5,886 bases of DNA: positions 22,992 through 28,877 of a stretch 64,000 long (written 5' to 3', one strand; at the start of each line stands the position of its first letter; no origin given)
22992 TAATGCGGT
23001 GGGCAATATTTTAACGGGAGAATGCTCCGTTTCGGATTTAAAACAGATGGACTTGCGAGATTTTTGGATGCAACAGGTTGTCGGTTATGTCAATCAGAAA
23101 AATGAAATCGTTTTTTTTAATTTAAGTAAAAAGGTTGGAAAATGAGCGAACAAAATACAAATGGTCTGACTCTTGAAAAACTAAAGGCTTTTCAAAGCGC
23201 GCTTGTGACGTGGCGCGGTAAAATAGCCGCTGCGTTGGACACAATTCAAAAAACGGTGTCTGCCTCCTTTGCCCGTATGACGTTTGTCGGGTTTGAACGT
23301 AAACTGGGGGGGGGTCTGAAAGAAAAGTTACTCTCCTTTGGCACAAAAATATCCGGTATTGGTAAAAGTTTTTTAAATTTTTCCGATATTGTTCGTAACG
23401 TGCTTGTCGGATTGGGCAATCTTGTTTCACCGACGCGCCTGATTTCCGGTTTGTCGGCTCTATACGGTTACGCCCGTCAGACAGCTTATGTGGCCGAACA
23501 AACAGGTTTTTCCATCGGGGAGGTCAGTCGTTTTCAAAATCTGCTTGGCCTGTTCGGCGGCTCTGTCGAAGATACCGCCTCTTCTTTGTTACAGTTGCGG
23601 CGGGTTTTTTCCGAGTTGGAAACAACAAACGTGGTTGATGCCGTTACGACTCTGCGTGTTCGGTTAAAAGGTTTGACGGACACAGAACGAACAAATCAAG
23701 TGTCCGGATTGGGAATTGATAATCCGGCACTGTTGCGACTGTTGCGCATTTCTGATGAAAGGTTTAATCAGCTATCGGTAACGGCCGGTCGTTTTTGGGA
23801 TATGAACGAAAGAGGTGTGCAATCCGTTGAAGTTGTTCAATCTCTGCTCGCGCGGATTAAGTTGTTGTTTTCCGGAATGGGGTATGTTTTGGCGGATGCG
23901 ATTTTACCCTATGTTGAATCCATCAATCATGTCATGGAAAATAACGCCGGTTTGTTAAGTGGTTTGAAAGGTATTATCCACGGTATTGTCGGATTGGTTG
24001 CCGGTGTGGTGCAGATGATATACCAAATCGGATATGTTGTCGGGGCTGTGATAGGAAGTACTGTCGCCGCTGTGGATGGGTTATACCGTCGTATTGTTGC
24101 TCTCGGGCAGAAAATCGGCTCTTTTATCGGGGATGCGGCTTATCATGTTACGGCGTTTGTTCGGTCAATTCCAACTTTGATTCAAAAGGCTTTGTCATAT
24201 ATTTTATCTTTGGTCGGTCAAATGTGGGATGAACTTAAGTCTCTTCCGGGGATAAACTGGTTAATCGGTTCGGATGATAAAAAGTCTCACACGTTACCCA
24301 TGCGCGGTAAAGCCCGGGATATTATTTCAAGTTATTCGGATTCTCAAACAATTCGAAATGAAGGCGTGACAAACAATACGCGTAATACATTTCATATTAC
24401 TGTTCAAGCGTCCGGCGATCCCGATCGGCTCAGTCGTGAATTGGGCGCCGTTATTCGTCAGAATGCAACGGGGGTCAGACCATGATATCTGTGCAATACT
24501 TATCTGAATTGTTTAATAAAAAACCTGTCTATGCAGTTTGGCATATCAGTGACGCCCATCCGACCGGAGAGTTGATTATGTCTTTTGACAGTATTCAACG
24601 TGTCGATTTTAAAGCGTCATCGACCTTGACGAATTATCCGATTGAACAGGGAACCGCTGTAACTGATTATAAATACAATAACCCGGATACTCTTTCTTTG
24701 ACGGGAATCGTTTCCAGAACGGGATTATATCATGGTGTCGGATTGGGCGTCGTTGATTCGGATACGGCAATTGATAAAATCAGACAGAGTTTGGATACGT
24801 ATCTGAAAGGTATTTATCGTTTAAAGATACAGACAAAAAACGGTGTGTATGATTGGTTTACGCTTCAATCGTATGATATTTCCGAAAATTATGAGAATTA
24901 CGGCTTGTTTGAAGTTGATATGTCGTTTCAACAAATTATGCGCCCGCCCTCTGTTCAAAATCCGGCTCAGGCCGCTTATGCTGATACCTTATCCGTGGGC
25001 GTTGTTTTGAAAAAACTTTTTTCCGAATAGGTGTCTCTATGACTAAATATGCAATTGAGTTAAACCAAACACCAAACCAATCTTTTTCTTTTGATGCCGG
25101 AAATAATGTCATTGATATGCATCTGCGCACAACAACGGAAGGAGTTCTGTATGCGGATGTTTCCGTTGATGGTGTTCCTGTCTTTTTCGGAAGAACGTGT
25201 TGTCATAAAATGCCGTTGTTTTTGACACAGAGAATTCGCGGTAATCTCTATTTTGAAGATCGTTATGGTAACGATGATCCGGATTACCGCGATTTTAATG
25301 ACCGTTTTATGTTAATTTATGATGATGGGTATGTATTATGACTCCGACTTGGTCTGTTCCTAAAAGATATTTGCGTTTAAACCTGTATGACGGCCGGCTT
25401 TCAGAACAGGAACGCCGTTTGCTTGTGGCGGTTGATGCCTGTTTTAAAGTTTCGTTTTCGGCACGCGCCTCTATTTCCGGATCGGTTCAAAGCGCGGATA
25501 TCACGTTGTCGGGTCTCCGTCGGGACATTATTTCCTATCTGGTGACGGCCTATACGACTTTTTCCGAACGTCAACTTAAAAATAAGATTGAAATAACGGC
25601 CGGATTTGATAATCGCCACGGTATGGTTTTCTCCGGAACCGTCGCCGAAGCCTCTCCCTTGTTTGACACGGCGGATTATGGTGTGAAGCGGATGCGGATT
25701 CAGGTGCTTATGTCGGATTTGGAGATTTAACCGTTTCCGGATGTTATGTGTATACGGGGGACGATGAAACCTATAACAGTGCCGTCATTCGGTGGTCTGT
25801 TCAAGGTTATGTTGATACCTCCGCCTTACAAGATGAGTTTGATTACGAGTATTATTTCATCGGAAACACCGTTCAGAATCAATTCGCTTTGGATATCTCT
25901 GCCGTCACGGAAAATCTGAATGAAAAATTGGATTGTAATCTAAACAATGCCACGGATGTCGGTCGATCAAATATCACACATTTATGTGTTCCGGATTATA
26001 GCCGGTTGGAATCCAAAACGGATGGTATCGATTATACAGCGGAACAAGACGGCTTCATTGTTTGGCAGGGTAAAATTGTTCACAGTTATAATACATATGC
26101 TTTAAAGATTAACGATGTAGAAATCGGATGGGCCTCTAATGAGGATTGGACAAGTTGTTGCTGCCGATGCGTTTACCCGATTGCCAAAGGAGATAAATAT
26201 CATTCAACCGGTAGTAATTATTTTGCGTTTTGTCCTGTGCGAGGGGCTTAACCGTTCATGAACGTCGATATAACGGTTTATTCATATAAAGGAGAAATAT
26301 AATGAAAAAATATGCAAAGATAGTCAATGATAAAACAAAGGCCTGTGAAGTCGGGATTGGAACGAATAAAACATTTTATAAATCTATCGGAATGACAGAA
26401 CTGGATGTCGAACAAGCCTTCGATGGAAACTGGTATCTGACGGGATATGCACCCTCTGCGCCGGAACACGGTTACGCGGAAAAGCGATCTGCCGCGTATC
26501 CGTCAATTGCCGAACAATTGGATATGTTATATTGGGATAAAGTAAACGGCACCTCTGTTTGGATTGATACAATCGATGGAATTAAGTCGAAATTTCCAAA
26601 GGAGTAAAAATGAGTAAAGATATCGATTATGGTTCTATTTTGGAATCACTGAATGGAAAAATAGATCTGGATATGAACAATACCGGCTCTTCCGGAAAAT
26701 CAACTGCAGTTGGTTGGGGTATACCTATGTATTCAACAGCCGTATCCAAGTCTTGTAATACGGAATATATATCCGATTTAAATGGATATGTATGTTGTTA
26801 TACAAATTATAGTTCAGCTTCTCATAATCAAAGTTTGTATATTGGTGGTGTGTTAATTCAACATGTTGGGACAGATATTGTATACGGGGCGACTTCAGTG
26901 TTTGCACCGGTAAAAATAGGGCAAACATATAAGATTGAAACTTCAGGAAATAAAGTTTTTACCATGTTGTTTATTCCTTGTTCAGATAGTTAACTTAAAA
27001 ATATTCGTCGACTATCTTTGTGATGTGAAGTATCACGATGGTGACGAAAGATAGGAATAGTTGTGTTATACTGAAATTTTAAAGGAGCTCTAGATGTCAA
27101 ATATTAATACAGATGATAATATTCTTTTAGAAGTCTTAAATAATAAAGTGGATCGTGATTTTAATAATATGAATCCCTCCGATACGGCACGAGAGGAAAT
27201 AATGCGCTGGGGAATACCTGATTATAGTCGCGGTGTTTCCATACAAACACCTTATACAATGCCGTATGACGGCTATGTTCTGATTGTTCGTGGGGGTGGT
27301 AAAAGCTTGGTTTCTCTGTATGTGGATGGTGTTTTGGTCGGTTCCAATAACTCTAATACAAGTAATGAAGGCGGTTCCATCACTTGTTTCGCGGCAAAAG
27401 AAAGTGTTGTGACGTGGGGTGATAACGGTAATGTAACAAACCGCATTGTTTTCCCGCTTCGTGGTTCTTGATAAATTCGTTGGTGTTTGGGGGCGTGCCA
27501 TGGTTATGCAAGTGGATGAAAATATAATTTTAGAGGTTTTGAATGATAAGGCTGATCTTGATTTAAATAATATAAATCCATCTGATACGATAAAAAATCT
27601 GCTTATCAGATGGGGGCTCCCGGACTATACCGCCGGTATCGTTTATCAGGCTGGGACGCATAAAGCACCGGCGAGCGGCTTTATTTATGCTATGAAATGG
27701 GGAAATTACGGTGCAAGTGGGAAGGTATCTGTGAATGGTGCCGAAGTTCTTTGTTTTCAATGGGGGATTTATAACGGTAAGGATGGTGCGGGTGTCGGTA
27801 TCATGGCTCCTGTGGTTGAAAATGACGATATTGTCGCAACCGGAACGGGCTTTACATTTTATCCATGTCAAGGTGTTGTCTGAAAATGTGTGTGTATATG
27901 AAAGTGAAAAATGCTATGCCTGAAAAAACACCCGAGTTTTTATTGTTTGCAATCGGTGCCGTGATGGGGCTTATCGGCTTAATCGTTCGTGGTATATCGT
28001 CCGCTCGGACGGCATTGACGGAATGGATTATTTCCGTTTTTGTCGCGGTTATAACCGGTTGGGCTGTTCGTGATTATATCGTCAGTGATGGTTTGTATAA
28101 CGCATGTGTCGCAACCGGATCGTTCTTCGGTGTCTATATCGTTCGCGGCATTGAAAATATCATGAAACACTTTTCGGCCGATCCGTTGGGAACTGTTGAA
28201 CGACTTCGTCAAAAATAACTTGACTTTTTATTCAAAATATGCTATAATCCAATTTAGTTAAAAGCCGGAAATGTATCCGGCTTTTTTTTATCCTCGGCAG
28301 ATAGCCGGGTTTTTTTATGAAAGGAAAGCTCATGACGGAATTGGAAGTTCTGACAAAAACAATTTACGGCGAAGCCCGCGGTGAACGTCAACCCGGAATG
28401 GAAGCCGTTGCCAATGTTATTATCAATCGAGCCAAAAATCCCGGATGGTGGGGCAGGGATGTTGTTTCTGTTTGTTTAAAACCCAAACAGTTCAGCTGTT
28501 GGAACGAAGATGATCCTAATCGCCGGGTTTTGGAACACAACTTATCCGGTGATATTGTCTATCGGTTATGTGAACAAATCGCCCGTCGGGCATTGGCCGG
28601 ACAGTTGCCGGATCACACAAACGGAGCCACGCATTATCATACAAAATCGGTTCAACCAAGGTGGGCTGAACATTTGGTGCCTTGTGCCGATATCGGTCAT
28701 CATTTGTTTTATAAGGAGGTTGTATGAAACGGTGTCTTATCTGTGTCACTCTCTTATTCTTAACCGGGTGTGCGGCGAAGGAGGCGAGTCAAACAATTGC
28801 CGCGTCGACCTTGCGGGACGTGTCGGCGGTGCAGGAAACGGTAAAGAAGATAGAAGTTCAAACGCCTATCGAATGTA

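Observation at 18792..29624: Headless, integrase-less phage-tail-like cluster with its own switch and lysis cassette next to tRNA-Val (tailocin / tail-like particle candidate)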

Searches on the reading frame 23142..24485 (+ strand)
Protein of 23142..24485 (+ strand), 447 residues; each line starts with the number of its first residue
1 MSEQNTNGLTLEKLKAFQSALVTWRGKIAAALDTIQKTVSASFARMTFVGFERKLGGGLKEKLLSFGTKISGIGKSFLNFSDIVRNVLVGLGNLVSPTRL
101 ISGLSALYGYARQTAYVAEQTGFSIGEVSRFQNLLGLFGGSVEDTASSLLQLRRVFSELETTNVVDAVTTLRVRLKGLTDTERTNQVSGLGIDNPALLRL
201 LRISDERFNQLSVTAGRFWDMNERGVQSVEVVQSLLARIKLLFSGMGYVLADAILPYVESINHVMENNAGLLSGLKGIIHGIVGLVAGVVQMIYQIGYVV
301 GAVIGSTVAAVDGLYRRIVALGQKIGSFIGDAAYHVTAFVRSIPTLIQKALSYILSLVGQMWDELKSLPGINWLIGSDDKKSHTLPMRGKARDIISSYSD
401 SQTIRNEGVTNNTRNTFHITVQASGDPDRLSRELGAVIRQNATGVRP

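Call 4: search_protein_families(library=pfam, max_evalue=0.01, proteins=[window:23142-24485:+])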
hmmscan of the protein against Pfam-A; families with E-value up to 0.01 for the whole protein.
window:23142-24485:+ (447 aa): 0 families

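Call 6: search_protein_families(library=phrogs, max_evalue=0.001, proteins=[window:23142-24485:+])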
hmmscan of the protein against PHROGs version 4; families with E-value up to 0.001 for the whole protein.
window:23142-24485:+ (447 aa): 9 families
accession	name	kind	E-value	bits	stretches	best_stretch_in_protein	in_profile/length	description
phrog_2276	-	tail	1.3e-08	35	1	27-163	14-156/673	tail length tape measure protein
phrog_9570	-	tail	4.3e-06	26.9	1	113-314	103-312/689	tail length tape measure protein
phrog_8125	-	tail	6.8e-06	26.4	1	115-311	118-325/578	tail length tape measure protein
phrog_2013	-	tail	1.7e-05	24.8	0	106-267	104-267/657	lytic tail protein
phrog_5493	-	tail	3.3e-05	23.4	1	230-368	696-840/1102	tail length tape measure protein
phrog_1204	-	tail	5.6e-05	22.2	1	28-363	420-754/1483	tail protein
phrog_305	-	tail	5.8e-05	22.9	1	29-368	342-664/1001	tail length tape measure protein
phrog_13338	-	unknown function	0.00015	21.2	1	143-365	117-319/903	-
phrog_58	-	tail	0.00038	19.9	0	29-367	274-665/1544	tail length tape measure protein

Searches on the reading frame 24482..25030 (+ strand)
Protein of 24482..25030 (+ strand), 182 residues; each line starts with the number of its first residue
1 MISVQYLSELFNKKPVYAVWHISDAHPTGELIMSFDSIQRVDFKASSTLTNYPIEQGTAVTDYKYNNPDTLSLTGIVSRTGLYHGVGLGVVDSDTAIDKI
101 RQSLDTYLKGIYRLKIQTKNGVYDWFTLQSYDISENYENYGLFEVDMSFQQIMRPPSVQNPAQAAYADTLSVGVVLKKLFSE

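Call 4: search_protein_families(library=pfam, max_evalue=0.01, proteins=[window:24482-25030:+])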
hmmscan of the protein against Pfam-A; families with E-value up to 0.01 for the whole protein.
window:24482-25030:+ (182 aa): 1 family
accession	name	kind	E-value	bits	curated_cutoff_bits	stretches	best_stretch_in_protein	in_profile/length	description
PF21821.3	Dit_like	-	1.3e-15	58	24.2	1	35-152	1-116/127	Dit-like phage tail protein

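Call 6: search_protein_families(library=phrogs, max_evalue=0.001, proteins=[window:24482-25030:+])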
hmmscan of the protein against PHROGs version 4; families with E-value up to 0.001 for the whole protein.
window:24482-25030:+ (182 aa): 3 families
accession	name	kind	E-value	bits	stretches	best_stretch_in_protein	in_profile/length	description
phrog_817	-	tail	7.7e-17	62.4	1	32-152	17-143/200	tail fiber protein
phrog_1830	-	unknown function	1.7e-11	45.1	1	17-158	45-173/229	-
phrog_1517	-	lysis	1.9e-06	28.7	1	35-153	16-129/202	endolysin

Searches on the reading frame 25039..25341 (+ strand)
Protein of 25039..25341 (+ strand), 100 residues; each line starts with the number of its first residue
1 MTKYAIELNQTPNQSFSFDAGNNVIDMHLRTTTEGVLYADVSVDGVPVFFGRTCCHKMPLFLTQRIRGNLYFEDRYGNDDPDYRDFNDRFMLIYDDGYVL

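Call 4: search_protein_families(library=pfam, max_evalue=0.01, proteins=[window:25039-25341:+])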
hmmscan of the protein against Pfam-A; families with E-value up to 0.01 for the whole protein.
window:25039-25341:+ (100 aa): 1 family
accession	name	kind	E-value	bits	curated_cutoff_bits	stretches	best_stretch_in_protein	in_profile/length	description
PF22479.2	Pam3_gp18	-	1.2e-14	55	24.2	1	4-96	2-100/101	Cyanophage baseplate Pam3 plug gp18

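Call 6: search_protein_families(library=phrogs, max_evalue=0.001, proteins=[window:25039-25341:+])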
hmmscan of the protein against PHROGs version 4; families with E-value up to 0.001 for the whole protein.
window:25039-25341:+ (100 aa): 1 family
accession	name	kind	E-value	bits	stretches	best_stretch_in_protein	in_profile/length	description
phrog_349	-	head and packaging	1.9e-15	58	1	1-96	2-103/114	virion structural protein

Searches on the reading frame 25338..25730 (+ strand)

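Call 4: search_protein_families(library=pfam, max_evalue=0.01, proteins=[window:25338-25730:+])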
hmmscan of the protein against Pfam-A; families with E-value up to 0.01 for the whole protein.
window:25338-25730:+ (130 aa): 0 families

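Call 6: search_protein_families(library=phrogs, max_evalue=0.001, proteins=[window:25338-25730:+])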
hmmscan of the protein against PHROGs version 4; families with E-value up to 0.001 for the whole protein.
window:25338-25730:+ (130 aa): 1 family
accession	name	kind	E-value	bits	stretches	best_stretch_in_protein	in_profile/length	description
phrog_196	-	tail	1.4e-06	28.2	1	35-114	108-184/536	baseplate hub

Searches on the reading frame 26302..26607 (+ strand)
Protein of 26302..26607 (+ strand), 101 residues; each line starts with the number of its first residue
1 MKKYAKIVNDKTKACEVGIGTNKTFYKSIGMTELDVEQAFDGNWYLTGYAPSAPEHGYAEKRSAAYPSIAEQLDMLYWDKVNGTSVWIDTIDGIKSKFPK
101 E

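Call 5: search_protein_families(library=pfam, max_evalue=0.01, proteins=[window:26302-26607:+])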
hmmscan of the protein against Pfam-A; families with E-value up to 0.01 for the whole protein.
window:26302-26607:+ (101 aa): 0 families

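Call 6: search_protein_families(library=phrogs, max_evalue=0.001, proteins=[window:26302-26607:+])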
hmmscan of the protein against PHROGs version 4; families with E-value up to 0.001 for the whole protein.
window:26302-26607:+ (101 aa): 3 families
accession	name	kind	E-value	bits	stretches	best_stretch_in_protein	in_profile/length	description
phrog_9114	-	unknown function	1.1e-10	43.2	1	55-101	57-102/103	-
phrog_1787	-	unknown function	6.1e-07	31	1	55-100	64-115/116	-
phrog_2687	-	unknown function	1.3e-05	26.8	1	56-100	20-70/73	-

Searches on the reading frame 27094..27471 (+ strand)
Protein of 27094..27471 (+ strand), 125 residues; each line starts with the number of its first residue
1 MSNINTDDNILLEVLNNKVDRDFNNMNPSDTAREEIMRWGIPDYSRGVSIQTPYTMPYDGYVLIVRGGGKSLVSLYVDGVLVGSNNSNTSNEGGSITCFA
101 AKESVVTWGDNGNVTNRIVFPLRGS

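Call 5: search_protein_families(library=pfam, max_evalue=0.01, proteins=[window:27094-27471:+])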
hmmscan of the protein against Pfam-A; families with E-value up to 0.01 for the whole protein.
window:27094-27471:+ (125 aa): 0 families

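Call 7: search_protein_families(library=phrogs, max_evalue=0.001, proteins=[window:27094-27471:+])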
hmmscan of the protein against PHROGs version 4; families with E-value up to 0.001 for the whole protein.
window:27094-27471:+ (125 aa): 0 families

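Call 62: predict_structure(alignment_id=A3)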
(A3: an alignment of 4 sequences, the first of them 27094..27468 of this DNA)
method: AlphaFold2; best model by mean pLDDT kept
length: 125 residues; sequences in the alignment: 4
mean_pLDDT: 52.0   pTM: 0.39
mean pLDDT of the five models: 52.0, 52.0, 51.9, 46.7, 43.7
residues with pLDDT >= 90: 0; 70-90: 0; 50-70: 75; < 50: 50
segments of 3 or more residues with pLDDT < 50: 1-9, 31-40, 67-72, 86-98, 100-103, 123-125
pLDDT, mean of each block of 10 residues (from residue 1): 41 51 54 43 57 61 55 56 51 46 54 56 49
secondary structure, 60 per line:
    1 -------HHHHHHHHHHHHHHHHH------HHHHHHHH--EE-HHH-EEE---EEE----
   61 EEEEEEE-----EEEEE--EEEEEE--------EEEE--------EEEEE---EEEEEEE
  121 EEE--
elements in order: H8-24 H31-38 E48-50 E54-56 E61-67 E73-77 E80-85 E94-97 E106-110 E114-123
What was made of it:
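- No family or structural assignment exists for the knobs (the AF2 model has pLDDT 52, call 62).
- Tried and rejected: The AlphaFold2 model of the 125-aa knob, built from a 4-sequence alignment, reached only pLDDT 52 (call 62).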

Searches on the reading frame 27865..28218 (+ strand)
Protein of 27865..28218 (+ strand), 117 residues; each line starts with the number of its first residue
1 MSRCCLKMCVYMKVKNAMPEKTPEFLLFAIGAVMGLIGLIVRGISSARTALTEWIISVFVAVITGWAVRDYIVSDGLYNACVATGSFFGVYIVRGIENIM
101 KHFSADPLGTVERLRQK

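Call 5: search_protein_families(library=pfam, max_evalue=0.01, proteins=[window:27865-28218:+])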
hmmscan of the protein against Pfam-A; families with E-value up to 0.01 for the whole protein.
window:27865-28218:+ (117 aa): 0 families

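Call 7: search_protein_families(library=phrogs, max_evalue=0.001, proteins=[window:27865-28218:+])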
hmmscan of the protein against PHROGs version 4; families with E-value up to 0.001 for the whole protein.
window:27865-28218:+ (117 aa): 0 families

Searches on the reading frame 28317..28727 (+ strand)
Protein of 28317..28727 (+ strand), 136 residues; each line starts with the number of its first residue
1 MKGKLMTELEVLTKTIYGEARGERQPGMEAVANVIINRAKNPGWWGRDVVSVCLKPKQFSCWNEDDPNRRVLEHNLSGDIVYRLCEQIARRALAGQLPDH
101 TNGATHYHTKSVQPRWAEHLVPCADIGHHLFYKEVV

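Call 5: search_protein_families(library=pfam, max_evalue=0.01, proteins=[window:28317-28727:+])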
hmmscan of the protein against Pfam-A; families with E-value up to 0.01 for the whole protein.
window:28317-28727:+ (136 aa): 1 family
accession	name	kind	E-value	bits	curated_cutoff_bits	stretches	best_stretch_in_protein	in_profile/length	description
PF07486.17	Hydrolase_2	-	8.7e-23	81.3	27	1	22-132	1-100/100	Cell Wall Hydrolase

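Call 7: search_protein_families(library=phrogs, max_evalue=0.001, proteins=[window:28317-28727:+])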
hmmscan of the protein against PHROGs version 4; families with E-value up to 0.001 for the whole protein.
window:28317-28727:+ (136 aa): 4 families
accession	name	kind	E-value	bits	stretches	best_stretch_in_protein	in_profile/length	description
phrog_938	-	lysis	2e-25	89.2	1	7-134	51-172/2185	endolysin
phrog_15649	-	lysis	5.2e-18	65.4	1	9-111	231-331/1079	endolysin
phrog_30550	-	unknown function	3.8e-07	31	1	7-83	87-164/220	-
phrog_14642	-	lysis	0.00018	22.1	1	8-132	102-214/215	endolysin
